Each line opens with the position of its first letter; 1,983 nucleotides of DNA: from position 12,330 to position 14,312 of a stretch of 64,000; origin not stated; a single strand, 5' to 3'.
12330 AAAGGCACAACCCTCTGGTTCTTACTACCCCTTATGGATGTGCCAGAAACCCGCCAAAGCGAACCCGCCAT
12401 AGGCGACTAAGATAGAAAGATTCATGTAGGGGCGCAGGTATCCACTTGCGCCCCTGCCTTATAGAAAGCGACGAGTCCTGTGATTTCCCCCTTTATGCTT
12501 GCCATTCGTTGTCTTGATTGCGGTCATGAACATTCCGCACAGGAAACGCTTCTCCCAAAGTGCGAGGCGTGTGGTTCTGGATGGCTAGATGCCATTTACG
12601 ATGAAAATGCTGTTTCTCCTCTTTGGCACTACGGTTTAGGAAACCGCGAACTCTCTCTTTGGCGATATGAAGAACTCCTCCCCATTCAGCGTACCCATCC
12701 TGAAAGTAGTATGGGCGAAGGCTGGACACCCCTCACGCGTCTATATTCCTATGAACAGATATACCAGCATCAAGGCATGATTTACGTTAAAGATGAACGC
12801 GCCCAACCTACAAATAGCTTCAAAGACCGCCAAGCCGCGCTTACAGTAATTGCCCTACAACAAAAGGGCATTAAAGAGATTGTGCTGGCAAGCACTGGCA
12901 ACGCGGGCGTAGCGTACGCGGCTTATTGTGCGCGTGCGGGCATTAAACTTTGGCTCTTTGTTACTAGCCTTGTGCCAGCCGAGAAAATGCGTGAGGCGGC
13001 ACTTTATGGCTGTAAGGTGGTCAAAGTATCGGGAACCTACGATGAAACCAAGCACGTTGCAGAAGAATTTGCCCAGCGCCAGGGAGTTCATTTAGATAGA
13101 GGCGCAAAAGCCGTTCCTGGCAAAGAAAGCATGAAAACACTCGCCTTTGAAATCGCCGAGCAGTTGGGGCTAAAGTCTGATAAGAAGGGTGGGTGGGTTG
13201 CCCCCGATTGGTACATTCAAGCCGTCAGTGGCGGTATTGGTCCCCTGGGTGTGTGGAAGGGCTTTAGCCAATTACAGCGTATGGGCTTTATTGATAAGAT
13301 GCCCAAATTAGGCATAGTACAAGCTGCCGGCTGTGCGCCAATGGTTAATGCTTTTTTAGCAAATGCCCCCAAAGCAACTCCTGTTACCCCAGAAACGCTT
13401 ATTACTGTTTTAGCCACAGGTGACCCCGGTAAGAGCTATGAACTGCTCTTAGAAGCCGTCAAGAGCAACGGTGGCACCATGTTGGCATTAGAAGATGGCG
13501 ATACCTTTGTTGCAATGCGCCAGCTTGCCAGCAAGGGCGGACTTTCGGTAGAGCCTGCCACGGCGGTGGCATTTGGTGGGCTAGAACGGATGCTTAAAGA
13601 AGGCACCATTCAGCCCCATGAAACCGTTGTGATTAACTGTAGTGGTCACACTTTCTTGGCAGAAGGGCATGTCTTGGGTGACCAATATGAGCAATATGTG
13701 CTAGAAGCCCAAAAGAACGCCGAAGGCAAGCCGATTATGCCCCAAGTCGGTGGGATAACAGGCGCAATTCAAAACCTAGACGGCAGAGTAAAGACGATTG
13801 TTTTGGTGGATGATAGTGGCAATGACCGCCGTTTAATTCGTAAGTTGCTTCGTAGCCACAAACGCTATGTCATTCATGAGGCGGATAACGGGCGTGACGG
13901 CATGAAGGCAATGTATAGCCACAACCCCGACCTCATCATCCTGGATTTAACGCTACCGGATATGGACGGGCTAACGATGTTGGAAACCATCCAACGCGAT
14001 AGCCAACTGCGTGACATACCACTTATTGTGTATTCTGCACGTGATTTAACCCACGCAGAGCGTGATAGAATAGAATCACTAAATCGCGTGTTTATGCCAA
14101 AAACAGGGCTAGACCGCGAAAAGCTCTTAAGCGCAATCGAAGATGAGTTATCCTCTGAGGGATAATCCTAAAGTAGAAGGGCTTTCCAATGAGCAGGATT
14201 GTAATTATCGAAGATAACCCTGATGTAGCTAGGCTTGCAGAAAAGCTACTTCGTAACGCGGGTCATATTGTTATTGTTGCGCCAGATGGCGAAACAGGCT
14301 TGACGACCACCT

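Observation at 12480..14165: Threonine-synthase-like PLP enzyme fused to a phospho-receiver domain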

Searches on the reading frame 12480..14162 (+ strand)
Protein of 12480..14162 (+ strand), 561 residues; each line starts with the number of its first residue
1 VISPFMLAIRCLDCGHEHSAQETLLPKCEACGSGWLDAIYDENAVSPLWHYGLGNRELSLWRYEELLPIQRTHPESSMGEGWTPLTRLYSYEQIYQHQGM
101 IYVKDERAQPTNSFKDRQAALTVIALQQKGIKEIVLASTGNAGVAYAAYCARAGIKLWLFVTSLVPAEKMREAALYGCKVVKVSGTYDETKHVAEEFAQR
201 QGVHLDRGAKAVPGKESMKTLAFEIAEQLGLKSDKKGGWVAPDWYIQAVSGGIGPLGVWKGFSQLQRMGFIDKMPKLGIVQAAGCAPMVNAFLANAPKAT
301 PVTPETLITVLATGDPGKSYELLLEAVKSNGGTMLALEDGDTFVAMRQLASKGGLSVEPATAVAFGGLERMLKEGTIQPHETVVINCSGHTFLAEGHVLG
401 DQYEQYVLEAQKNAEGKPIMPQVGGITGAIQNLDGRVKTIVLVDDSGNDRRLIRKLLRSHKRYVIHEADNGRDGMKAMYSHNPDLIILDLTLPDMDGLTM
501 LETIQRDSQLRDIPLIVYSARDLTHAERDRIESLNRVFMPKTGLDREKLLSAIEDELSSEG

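Call 3: search_protein_families(library=pfam, proteins=[window:12480-14162:+], max_evalue=0.01)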
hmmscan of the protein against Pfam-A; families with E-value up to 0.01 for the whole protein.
window:12480-14162:+ (561 aa): 2 families
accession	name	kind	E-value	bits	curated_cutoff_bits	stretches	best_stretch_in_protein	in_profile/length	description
PF00291.31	PALP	-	1.6e-60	205.4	35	1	77-389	2-295/295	Pyridoxal-phosphate dependent enzyme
PF00072.30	Response_reg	-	3.1e-17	63.2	30.2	1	440-550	1-107/111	Response regulator receiver domain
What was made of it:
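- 12708..13646 (+): PLP-dependent (PALP, fold type II) domain, residues 77-389. The PLP lysine K115 is the codon at 12822-12824. Pfam 1.6e-60 (call 3).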

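Call 4: search_protein_families(library=ncbifam, proteins=[window:12480-14162:+], max_evalue=0.01)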
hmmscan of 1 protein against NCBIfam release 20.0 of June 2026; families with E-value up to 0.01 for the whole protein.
window:12480-14162:+ (561 aa): 120 families (the best 25 are shown)
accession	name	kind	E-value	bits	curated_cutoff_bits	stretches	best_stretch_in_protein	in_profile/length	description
NF006050.0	PRK08197.1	equivalog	2.4e-71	240.7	303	1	5-389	5-379/406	threonine synthase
NF004170.0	PRK05638.1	equivalog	6.2e-54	183.2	421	1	9-394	2-358/442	threonine synthase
TIGR00260.1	thrC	equivalog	4.6e-41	141.1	167.1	1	61-391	2-335/340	threonine synthase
NF005035.0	PRK06450.1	equivalog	6.2e-39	133.8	301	1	6-372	1-322/338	threonine synthase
NF006205.0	PRK08329.1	equivalog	6.4e-39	133.9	358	1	9-392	2-344/347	threonine synthase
TIGR03844.1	cysteate_syn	equivalog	5.8e-35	120.8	324.9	1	9-390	3-378/398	cysteate synthase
NF004996.0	PRK06381.1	equivalog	2.2e-32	112.4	266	1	81-385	14-313/319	threonine synthase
NF006390.0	PRK08639.1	equivalog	2.6e-18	66.2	421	1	83-390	26-313/418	threonine ammonia-lyase IlvA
NF041866.1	EpsW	equivalog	4.4e-16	58.7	200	1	436-525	4-94/131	exopolysaccharide biosynthesis response regulator EpsW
NF006094.0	PRK08246.1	subfamily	5.3e-16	58.9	331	1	98-369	36-283/310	serine/threonine dehydratase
NF005680.0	PRK07476.1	equivalog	3.5e-15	55.8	413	1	97-204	36-144/326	hydroxyectoine utilization dehydratase EutB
TIGR02079.1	THD1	equivalog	2.4e-14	52.9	440.55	1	83-389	17-304/410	threonine ammonia-lyase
NF001965.0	PRK00742.1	subfamily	8.5e-14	51.5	293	1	440-521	6-85/357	chemotaxis-specific protein-glutamate methyltransferase CheB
NF005292.0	PRK06815.1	equivalog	1.5e-13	50.5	371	1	83-203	22-141/320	threonine/serine dehydratase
TIGR01127.1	ilvA_1Cterm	equivalog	6.9e-13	48.3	378.75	1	97-389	13-283/380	threonine ammonia-lyase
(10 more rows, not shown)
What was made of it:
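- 12510..12572 (+): Cys4 zinc-ribbon (C11, C14, C28, C31). The same N-terminal ribbon occurs in the PRK08197-type ThrC-like proteins, whose model aligns from residue 5 (call 4).
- On Threonine synthase (EC 4.2.3.1; NCBIfam TIGR00260, NF006050 and other equivalogs): NF004170 scores 183.2 against 421 (call 4).
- On Cysteate synthase (TIGR03844): The score is 120.8 bits against 324.9 (call 4).
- Closest known: Threonine synthase: class II ThrC. Different: It scores below all curated cut-offs (call 4).
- The protein scores below all curated ThrC and cysteate-synthase cut-offs: 240.7 against 303, 141.1 against 167.1, and 120.8 against 324.9 (call 4).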

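Call 5: find_homologous_proteins(query=window:12480-14162:+, max_evalue=1e-10)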
Query window:12480-14162:+ (561 aa): 7885 proteins with E <= 1e-10 among 8000 candidates; the best 120 are listed.
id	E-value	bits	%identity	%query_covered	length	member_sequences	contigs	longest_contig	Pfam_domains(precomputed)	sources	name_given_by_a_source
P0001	0.0e+0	1266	100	99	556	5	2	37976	PF00291.32,PF00072.31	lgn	-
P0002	5.2e-289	977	67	99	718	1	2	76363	PF00291.32,PF00072.31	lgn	-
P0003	2.6e-287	972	68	98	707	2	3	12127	PF00291.32,PF00072.31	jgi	jgi:threonine synthase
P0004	6.9e-284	960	68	98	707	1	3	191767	PF00291.32,PF00072.31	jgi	jgi:threonine synthase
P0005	8.0e-283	957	68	97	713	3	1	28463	PF00291.32,PF00072.31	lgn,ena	-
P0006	3.9e-282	955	80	95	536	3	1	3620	PF00291.32,PF00072.31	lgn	-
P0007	1.3e-277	940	67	99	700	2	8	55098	PF00291.32,PF00072.31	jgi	jgi:threonine synthase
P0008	1.5e-276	936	65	99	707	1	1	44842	PF00291.32,PF00072.31,PF13453.12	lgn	-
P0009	6.3e-273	924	65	99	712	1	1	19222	PF00291.32,PF00072.31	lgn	-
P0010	2.2e-271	919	64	100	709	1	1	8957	PF00291.32,PF00072.31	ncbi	-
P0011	3.2e-267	905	64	100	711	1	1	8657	PF00291.32,PF00072.31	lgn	-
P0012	1.0e-265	900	63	100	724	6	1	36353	PF00291.32,PF00072.31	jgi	jgi:threonine synthase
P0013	4.6e-265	898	62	99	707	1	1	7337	PF00291.32,PF00072.31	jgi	jgi:threonine synthase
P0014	4.0e-264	895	64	99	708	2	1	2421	PF00291.32,PF00072.31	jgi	-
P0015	6.3e-262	888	62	99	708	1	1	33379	PF00291.32,PF00072.31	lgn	-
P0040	2.5e-250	850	60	98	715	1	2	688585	PF00291.32,PF00072.31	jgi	-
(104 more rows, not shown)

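Call 6: search_solved_structures(query=window:12480-14162:+, max_evalue=0.00001, show_alignments=2)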
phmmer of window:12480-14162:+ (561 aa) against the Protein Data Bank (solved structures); distinct sequences matched with E-value up to 0.00001: 139 (the best 60 are shown).
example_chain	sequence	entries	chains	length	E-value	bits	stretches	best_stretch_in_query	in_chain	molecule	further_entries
1uim_A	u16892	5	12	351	2.8e-42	148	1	60-391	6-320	Threonine Synthase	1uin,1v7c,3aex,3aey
2zsj_A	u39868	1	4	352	1.1e-41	146.1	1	61-390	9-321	Threonine synthase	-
2d1f_A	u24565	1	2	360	6e-36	127.2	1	63-391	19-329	Threonine synthase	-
6cgq_A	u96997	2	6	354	4.9e-32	114.3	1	61-390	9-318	Threonine synthase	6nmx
1e5x_A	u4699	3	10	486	7.1e-22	80.7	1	32-390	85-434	THREONINE SYNTHASE | THREONINE SYNTHASE 1, CHLOROPLASTIC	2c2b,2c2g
4ja2_A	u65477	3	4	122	7.3e-13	51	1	438-522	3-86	Response regulator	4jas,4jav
6azr_B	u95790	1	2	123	4.3e-12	48.4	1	438-522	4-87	Chemotaxis regulator-transmits chemoreceptor signals to flagelllar motor components CheY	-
3dge_C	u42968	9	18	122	4.5e-12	48.4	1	438-522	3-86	Response regulator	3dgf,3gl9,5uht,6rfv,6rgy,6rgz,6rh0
9lbr_A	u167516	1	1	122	1.2e-11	47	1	438-522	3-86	Response regulator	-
9k3c_A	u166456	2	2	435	1.3e-11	46.9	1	59-390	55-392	Cysteate synthase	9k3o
6oap_A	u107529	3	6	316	2.5e-11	45.9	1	438-520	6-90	Dual sensor histidine kinase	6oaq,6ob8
6rh1_C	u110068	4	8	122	5.8e-11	44.7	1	438-522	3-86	Response regulator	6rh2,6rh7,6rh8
9g85_A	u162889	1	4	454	1.7e-10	43.1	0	440-534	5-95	Response regulator PleD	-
2wb4_A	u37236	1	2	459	1.8e-10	43.1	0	440-534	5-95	DIGUANYLATE CYCLASE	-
9g86_A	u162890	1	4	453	1.9e-10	43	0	440-534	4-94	Response regulator PleD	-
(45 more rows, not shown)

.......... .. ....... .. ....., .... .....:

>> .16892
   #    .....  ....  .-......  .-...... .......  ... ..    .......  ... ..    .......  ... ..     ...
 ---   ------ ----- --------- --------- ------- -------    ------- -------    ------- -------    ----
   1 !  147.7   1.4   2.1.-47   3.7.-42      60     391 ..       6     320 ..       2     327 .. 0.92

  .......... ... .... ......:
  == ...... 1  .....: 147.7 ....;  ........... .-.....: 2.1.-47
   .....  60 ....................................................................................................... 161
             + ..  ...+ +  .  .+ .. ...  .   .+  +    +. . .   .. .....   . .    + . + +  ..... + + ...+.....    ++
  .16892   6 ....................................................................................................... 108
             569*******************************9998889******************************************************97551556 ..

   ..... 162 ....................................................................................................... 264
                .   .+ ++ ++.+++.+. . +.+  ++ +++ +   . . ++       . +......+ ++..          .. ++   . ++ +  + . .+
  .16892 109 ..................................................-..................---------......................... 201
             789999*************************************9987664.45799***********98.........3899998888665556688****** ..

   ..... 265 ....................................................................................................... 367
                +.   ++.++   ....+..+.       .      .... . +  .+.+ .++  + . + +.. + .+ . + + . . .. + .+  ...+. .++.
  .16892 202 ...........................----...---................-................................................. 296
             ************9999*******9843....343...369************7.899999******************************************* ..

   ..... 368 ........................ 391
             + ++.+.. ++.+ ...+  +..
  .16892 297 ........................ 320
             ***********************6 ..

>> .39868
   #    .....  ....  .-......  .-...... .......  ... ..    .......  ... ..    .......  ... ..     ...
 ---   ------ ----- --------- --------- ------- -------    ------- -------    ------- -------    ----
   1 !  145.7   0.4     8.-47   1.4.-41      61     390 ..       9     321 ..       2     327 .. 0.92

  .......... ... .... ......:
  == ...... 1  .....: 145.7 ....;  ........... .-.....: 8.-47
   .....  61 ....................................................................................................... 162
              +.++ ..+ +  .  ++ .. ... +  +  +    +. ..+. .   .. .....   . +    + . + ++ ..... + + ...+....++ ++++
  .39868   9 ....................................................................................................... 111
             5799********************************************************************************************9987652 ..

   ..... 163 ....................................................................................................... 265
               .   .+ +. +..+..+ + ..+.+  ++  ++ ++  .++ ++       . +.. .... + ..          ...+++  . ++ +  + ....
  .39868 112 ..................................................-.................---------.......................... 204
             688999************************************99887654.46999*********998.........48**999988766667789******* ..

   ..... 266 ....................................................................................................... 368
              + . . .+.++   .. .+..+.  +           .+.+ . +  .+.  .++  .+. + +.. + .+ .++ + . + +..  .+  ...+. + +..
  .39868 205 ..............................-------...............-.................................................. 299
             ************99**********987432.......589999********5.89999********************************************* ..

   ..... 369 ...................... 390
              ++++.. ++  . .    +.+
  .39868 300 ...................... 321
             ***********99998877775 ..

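Call 14: find_related_loci(query=A1, collection=genome_contigs, flank=10000)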
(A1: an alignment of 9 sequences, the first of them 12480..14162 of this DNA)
Query A1 (561 aa) in genome_contigs; peptide patterns used: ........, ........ (x = any residue, [..] = any of these).
599 stretches matched a pattern (row limit reached: there are more); 581 encode a relative of the query (tblastn E <= 1e-3); the best 80 are kept; 80 distinct loci.
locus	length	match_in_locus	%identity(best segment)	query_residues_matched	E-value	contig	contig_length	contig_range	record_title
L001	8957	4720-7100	64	2-561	0e+0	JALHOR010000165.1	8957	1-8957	MAG: Anaerolineae bacterium isolate bin.171_sub c_000000027438, whole genome shotgun sequence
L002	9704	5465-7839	60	1-557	0e+0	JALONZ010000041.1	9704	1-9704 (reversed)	MAG: Anaerolineae bacterium isolate Prado090 scaffold_14601, whole genome shotgun sequence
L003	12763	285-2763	59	1-557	0e+0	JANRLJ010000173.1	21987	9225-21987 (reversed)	MAG: bacterium isolate bins.192 k141_2185880, whole genome shotgun sequence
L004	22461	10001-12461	60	1-557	0e+0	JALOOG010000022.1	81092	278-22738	MAG: Anaerolineae bacterium isolate Prado097 scaffold_822, whole genome shotgun sequence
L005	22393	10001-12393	60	11-560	0e+0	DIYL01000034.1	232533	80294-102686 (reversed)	MAG TPA_asm: Anaerolineales bacterium UBA6055 UBA6055_contig_234, whole genome shotgun sequence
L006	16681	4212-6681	60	5-558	0e+0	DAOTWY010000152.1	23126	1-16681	MAG TPA_asm: Anaerolineae bacterium isolate H16_184 k91_2013383, whole genome shotgun sequence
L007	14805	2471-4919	60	11-558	0e+0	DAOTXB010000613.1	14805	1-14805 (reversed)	MAG TPA_asm: Anaerolineae bacterium isolate H18_214 k95_526574, whole genome shotgun sequence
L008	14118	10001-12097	60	5-558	0e+0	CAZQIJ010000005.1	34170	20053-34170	MAG TPA_asm: uncultured Anaerolineaceae bacterium isolate binchicken_co58_58 genome assembly, contig: NODE_990_length_34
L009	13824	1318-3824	59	9-559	0e+0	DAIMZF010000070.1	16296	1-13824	MAG TPA_asm: Aggregatilineales bacterium isolate CTOTU7321 NODE_4327_length_16296_cov_10.280463, whole genome shotgun se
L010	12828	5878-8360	59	1-557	0e+0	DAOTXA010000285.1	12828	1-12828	MAG TPA_asm: Anaerolineae bacterium isolate H18_201 k95_1111490, whole genome shotgun sequence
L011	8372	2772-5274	62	9-557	0e+0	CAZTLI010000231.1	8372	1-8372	MAG TPA_asm: uncultured Anaerolineaceae bacterium isolate SRP323723_co1_139 genome assembly, contig: NODE_7244_length_83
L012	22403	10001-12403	63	2-557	0e+0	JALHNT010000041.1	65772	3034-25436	MAG: Anaerolineae bacterium isolate Bin_70_1 c_000000002368, whole genome shotgun sequence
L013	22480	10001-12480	61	3-557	0e+0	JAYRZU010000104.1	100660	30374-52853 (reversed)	MAG: Anaerolineae bacterium isolate XM5_ASISGE4bin.12 k141_641951, whole genome shotgun sequence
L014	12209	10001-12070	62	1-557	0e+0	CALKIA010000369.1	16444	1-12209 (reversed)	MAG TPA_asm: uncultured Chloroflexi bacterium isolate SRR5576005_bin.115_CONCOCT_v1.1_MAG genome assembly, contig: ERZ79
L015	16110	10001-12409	61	11-557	0e+0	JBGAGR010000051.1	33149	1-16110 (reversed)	MAG: Aggregatilineales bacterium isolate MAG_MBR_H125.63 MBRH125-63_opera_contig_3148, whole genome shotgun sequence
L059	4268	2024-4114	50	9-560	7e-174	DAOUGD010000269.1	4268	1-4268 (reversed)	MAG TPA_asm: Anaerolineae bacterium isolate R24_97 k131_415298, whole genome shotgun sequence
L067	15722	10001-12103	51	1-554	8e-166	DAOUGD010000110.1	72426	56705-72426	MAG TPA_asm: Anaerolineae bacterium isolate R24_97 k131_1470072, whole genome shotgun sequence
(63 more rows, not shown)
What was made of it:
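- Some genomes hold two copies: L059 and L067 come from the same MAG (call 14). The gene is very widely kept across Anaerolineae orders (call 14). Two copies occur in at least one MAG (call 14).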

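Call 38: predict_structure(alignment_id=A2)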
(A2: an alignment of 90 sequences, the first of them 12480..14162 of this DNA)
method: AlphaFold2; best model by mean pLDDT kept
length: 561 residues; sequences in the alignment: 90
mean_pLDDT: 90.8   pTM: 0.76
mean pLDDT of the five models: 90.8, 90.7, 89.9, 89.3, 88.9
residues with pLDDT >= 90: 439; 70-90: 76; 50-70: 21; < 50: 25
segments of 3 or more residues with pLDDT < 50: 395-397, 415-434
pLDDT, mean of each block of 10 residues (from residue 1): 94 98 96 97 96 90 97 96 98 98 97 96 97 95 97 98 88 94 90 95 92 96 98 89 97 95 98 98 97 98 89 91 98 96 92 92 98 98 95 52 64 48 41 62 96 90 93 95 96 91 95 95 91 90 89 85 36
secondary structure, 60 per line:
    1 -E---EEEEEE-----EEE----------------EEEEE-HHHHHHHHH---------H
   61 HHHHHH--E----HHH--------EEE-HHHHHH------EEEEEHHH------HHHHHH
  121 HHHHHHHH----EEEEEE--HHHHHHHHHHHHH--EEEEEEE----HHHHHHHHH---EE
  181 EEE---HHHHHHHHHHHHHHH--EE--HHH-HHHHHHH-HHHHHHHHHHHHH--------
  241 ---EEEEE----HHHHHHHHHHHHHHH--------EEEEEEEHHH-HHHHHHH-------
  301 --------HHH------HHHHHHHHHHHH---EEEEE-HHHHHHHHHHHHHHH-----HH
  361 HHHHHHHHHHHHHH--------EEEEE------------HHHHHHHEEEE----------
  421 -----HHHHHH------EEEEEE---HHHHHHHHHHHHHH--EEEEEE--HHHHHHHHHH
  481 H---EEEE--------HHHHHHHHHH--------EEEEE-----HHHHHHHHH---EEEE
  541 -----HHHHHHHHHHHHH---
elements in order: E6-11 E17-19 E36-40 H42-50 H60-66 E85-87 H89-94 E101-105 H115-128 E133-138 H141-153 E156-162 H167-175 E179-183 H187-201 H212-218 H220-232 E244-248 H253-267 E276-282 H287-293 H318-329 E333-337 H339-353 H359-374 E383-387 H400-406 E407-410 H426-431 E438-443 H447-460 E463-468 H471-481 E485-488 H497-506 E515-519 H525-533 E537-540 H546-558
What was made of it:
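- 13647..13787 (+): Sequence-conserved linker (residues 390-436; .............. ... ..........) between the PLP domain and the receiver. AlphaFold2 confidence is low at 395-397 and 415-434 (call 38).
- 13788..14153 (+): Hybrid receiver domain (residues 437-558). Strand 1, helix 1 and strand 2 (to about residue 468) come from ancestral REC1. The rest comes from ancestral REC2, including phospho-acceptor D489 (codon 13944-13946), S519 and K541. The deletion junction lies at about nt 13881-13886. The hybrid is predicted to fold as an intact receiver with pLDDT 85-96 over residues 441-560 (call 38).
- On Two-component response regulator (receiver domain protein): The predicted (beta-alpha)5 fold has pLDDT 85-96 over residues 441-560 (call 38).
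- AlphaFold2 gives low confidence for the linker, and no inter-domain contacts could be inspected (call 38).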
